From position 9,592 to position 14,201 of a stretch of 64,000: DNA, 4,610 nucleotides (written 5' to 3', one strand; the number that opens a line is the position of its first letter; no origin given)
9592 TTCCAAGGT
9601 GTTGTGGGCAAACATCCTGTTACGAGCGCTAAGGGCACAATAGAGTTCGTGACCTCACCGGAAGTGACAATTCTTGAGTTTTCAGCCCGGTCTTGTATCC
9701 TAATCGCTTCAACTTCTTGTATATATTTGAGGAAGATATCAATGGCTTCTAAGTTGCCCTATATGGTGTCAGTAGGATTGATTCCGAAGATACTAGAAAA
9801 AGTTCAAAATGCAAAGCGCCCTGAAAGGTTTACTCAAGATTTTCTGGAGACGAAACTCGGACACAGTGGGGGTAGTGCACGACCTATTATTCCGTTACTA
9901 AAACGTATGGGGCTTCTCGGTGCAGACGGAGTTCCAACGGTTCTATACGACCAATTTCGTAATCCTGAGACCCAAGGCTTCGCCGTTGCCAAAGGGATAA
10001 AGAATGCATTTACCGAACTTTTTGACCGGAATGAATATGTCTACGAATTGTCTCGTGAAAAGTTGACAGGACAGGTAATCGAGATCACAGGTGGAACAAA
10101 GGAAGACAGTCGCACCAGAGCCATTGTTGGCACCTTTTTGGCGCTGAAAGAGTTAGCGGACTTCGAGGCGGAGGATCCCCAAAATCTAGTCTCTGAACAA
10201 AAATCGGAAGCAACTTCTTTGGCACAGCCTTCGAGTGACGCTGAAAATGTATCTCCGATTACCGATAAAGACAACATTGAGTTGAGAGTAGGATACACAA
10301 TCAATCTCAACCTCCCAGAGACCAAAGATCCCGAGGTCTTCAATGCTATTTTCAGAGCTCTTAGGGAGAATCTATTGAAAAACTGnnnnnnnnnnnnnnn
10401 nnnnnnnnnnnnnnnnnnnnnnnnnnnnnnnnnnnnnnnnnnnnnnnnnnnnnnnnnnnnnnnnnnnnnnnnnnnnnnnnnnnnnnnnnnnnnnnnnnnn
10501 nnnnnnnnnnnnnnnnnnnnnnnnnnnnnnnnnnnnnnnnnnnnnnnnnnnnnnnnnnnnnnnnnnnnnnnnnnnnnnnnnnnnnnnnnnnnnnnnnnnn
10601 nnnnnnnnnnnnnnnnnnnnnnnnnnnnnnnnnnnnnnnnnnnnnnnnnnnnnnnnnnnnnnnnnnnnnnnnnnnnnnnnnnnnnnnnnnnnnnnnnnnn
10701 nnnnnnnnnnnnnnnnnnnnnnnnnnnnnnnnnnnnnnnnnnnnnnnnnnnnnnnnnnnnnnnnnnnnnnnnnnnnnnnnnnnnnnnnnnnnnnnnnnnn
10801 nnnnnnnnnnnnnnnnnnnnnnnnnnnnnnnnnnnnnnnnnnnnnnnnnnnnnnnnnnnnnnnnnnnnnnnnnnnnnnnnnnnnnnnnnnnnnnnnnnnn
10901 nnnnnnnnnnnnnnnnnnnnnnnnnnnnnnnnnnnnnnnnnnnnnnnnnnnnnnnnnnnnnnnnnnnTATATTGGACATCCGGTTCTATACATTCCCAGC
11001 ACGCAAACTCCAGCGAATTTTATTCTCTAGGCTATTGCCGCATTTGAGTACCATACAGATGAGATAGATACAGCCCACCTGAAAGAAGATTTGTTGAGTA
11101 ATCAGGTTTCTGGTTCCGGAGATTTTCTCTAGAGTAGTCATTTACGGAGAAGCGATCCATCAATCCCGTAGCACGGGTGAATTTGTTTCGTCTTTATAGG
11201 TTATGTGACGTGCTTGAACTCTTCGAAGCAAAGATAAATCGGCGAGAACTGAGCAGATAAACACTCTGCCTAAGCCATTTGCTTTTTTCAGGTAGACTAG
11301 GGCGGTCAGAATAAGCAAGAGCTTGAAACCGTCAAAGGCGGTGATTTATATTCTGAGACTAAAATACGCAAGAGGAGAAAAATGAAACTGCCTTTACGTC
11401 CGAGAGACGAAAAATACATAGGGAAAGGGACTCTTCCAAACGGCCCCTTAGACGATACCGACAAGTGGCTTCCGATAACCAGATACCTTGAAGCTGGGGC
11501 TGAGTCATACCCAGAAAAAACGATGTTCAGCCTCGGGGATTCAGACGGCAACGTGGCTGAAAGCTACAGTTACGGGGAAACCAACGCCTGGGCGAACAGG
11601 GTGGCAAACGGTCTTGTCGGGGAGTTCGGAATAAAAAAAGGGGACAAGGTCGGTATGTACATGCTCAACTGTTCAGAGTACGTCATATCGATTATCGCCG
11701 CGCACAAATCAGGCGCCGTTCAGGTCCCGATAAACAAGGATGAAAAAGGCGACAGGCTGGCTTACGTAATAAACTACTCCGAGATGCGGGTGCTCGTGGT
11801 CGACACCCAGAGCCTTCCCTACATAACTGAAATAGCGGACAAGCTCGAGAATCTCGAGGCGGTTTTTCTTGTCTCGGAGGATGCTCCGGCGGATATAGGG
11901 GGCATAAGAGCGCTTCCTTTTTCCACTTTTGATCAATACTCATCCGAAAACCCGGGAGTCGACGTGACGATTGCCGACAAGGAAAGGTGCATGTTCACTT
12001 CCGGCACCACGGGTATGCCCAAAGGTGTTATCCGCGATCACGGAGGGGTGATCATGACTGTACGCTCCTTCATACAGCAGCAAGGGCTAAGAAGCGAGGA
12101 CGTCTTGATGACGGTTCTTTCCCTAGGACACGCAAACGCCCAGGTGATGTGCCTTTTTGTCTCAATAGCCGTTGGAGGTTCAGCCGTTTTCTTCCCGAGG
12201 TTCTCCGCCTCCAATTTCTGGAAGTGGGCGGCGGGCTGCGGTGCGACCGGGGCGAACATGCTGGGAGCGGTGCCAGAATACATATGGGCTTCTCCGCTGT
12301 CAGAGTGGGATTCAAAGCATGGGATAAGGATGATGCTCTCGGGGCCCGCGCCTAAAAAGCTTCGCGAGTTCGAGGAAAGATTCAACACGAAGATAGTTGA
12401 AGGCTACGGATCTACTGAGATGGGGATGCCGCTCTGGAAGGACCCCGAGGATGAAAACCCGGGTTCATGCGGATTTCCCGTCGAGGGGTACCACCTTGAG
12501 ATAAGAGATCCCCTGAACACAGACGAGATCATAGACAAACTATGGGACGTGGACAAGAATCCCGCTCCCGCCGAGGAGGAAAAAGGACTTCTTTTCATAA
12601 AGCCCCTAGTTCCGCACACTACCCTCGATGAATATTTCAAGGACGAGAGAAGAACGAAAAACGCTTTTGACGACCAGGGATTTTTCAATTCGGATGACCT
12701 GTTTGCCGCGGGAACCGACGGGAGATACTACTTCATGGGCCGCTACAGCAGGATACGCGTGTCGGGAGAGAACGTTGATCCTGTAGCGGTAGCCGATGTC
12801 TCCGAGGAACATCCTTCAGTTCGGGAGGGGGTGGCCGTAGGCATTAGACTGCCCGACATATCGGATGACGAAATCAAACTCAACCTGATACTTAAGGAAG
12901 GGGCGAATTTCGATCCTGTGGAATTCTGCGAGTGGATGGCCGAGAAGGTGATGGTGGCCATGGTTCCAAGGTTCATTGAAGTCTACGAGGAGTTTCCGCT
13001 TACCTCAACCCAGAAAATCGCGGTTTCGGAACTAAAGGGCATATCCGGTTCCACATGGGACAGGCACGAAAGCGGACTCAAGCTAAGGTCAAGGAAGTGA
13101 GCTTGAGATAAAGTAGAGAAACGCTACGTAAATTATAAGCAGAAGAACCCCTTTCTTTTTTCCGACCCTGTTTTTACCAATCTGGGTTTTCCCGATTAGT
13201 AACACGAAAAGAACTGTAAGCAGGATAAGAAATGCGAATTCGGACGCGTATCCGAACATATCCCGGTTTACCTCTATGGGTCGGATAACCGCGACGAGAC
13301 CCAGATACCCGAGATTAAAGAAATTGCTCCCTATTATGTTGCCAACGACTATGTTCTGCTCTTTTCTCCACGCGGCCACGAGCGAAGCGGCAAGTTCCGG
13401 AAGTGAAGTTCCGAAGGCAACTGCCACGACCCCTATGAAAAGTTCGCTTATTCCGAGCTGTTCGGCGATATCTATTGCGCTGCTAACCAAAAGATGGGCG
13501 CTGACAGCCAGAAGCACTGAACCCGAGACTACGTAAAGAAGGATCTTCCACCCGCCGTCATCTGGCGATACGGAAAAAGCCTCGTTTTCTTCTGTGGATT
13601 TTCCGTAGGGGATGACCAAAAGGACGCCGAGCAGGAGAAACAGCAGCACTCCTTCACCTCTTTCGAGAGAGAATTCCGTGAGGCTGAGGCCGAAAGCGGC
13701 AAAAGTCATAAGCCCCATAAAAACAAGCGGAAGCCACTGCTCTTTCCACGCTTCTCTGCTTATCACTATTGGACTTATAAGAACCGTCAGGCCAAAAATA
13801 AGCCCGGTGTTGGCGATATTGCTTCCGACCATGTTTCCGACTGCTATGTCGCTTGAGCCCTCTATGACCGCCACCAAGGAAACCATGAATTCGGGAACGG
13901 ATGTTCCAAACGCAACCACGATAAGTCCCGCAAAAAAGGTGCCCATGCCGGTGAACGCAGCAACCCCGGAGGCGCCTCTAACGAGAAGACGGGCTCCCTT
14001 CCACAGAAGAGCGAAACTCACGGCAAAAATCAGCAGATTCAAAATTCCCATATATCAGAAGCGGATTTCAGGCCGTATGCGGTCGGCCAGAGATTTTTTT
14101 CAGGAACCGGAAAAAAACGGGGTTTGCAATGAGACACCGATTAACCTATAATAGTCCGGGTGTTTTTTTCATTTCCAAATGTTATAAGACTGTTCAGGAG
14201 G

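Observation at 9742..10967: Coupled two-gene module with an Rx4H HEPN-like protein inside a foreign insertion: candidate undescribed toxin or abortive-infection system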

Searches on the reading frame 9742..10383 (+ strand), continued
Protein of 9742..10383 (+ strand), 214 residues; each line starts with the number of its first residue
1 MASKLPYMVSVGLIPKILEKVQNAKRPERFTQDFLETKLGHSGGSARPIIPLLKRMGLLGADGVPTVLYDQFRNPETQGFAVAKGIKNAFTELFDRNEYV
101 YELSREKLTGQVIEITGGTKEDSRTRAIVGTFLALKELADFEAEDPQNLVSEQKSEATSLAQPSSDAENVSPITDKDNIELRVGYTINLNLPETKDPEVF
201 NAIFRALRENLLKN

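Call 70: fold_search(model_id=the predicted structure, library=pdb)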
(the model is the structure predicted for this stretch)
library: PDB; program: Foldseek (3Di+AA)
matches with E <= 10: 108; with E <= 0.001: 0
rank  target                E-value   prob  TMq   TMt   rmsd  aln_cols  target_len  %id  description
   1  6yxq_A                7.0e-01  0.13  0.17  0.19  16.9       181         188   15  Crystal structure of a DNA repair complex ASCC3-ASCC2 (released 2020-09-30)
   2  5gm6_Y                1.6e+00  0.09  0.19  0.09  13.1       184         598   12  Cryo-EM structure of the activated spliceosome (Bact complex) at 3.5 angstrom resolution (released 2016-09-21)
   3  5z56_x                1.7e+00  0.07  0.15  0.08  13.2       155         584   14  cryo-EM structure of a human activated spliceosome (mature Bact) at 5.1 angstrom. (released 2018-09-19)
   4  8c8h_I                1.7e+00  0.06  0.16  0.07  29.0       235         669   14  Cryo EM structure of the vaccinia complete RNA polymerase complex lacking the capping enzyme (released 2024-01-31)
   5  6rfl_I                1.8e+00  0.06  0.16  0.07  29.1       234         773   14  Structure of the complete Vaccinia DNA-dependent RNA polymerase complex (released 2019-12-11)
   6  5fcl_C                2.0e+00  0.03  0.13  0.10  15.8       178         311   13  Crystal structure of Cas1 from Pectobacterium atrosepticum (released 2016-03-16)
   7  5fcl_E                2.0e+00  0.02  0.12  0.09  16.1       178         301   13  Crystal structure of Cas1 from Pectobacterium atrosepticum (released 2016-03-16)
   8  9isw                  2.1e+00  0.09  0.22  0.22  13.9       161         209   14  Crystal structure of AlkR (VanR), a GntR family transcriptional regulator (released 2025-07-23)
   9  7sv4                  2.3e+00  0.04  0.16  0.19  12.9       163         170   13  Crystal structure of SpaA-SLH in complex with 4,6-Pyr-beta-D-ManNAc-(1->4)-beta-D-GlcNAc-(1->3)-4,6-Pyr-beta-D-ManNAcOMe (released 2022-03-09)
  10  5z58_x                2.4e+00  0.06  0.16  0.07  13.3       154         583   14  Cryo-EM structure of a human activated spliceosome (early Bact) at 4.9 angstrom. (released 2018-09-19)
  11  5z57_x                2.5e+00  0.06  0.15  0.08  13.2       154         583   14  Cryo-EM structure of the human activated spliceosome (late Bact) at 6.5 angstrom (released 2018-09-19)
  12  7amv_I                2.5e+00  0.04  0.16  0.07  27.8       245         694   14  Atomic structure of the poxvirus transcription pre-initiation complex in the initially melted state (released 2021-10-06)
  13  2jps_MODEL_1_A        2.7e+00  0.07  0.17  0.28  13.8       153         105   10  NAB2 N-terminal domain (released 2008-03-18)
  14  5wsg_e                2.8e+00  0.08  0.23  0.09  14.5       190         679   10  Cryo-EM structure of the Catalytic Step II spliceosome (C* complex) at 4.0 angstrom resolution (released 2017-01-25)
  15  7sv6                  3.5e+00  0.04  0.18  0.21  12.6       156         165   14  Crystal structure of SpaA-SLH/G46A/G109A in complex with 4,6-Pyr-beta-D-ManNAc-(1->4)-beta-D-GlcNAcOMe (released 2022-03-09)
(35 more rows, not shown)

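Call 73: find_encoding_contigs(protein=P0123, flank=7000, max_places=4)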
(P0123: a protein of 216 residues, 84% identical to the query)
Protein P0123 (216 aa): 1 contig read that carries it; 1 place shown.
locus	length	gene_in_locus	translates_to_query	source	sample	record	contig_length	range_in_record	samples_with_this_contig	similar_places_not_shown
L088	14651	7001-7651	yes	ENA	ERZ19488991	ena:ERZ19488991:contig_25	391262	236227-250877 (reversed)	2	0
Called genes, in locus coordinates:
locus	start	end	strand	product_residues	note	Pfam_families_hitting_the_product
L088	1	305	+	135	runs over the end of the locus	PF01796:OB_ChsH2_C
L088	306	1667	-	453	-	PF02878:PGM_PMM_I, PF02879:PGM_PMM_II, PF02880:PGM_PMM_III, PF00408:PGM_PMM_IV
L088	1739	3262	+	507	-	PF04715:, PF00425:Chorismate_bind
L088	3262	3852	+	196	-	PF00117:GATase, PF07722:Peptidase_C26 (weak)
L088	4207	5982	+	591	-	PF00999:Na_H_Exchanger, PF02254:TrkA_N, PF27452:KefB_C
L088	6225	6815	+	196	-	PF00117:GATase, PF07722:Peptidase_C26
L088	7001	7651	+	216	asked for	PF17278:DUF5343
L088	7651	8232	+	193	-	PF18731:HEPN_Swt1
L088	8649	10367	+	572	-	PF00501:AMP-binding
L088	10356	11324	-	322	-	PF01699:Na_Ca_ex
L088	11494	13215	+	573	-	PF00501:AMP-binding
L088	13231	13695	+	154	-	PF00383:dCMP_cyt_deam_1, PF14437:MafB19-deam, PF14439:Bd3614-deam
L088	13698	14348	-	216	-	PF14804:Jag_N, PF13083:KH_KhpA-B (weak)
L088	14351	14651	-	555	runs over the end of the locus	PF14849:YidC_periplas, PF02096:60KD_IMP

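Call 83: search_protein_families(library=phrogs, proteins=[window:9742-10383:+], max_evalue=0.01)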
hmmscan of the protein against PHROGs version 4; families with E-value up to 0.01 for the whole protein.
window:9742-10383:+ (214 aa): 0 families

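Call 84: search_dna_similar(query=window:9742-10383:+, collection=phages, mode=protein, max_evalue=0.001)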
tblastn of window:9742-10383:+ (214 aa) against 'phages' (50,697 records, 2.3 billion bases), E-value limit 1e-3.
No match.

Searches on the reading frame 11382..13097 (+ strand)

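Call 35: search_protein_families(library=pfam, proteins=[window:11382-13097:+], max_evalue=0.00001)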
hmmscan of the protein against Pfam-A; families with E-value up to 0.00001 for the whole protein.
window:11382-13097:+ (572 aa): 1 family
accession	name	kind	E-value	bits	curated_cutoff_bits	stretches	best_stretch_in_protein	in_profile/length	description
PF00501.34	AMP-binding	-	1.1e-58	199.3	29.9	1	37-378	2-359/384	AMP-binding enzyme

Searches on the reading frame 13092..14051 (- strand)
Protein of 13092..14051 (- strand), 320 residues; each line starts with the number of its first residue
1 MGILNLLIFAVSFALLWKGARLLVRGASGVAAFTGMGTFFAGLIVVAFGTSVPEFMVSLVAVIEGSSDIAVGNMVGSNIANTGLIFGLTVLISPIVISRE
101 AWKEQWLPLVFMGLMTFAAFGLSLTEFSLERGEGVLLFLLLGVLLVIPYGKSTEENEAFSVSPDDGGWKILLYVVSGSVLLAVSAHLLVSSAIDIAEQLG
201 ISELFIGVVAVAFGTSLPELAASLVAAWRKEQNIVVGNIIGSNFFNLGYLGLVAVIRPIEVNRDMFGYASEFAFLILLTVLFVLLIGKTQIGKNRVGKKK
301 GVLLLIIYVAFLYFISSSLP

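Call 35: search_protein_families(library=pfam, proteins=[window:13092-14051:-], max_evalue=0.00001)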
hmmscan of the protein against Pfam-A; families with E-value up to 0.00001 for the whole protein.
window:13092-14051:- (320 aa): 1 family
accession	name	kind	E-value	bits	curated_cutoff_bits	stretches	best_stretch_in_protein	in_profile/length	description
PF01699.29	Na_Ca_ex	-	3.9e-57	192.9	24.9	2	171-315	3-149/151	Sodium/calcium exchanger protein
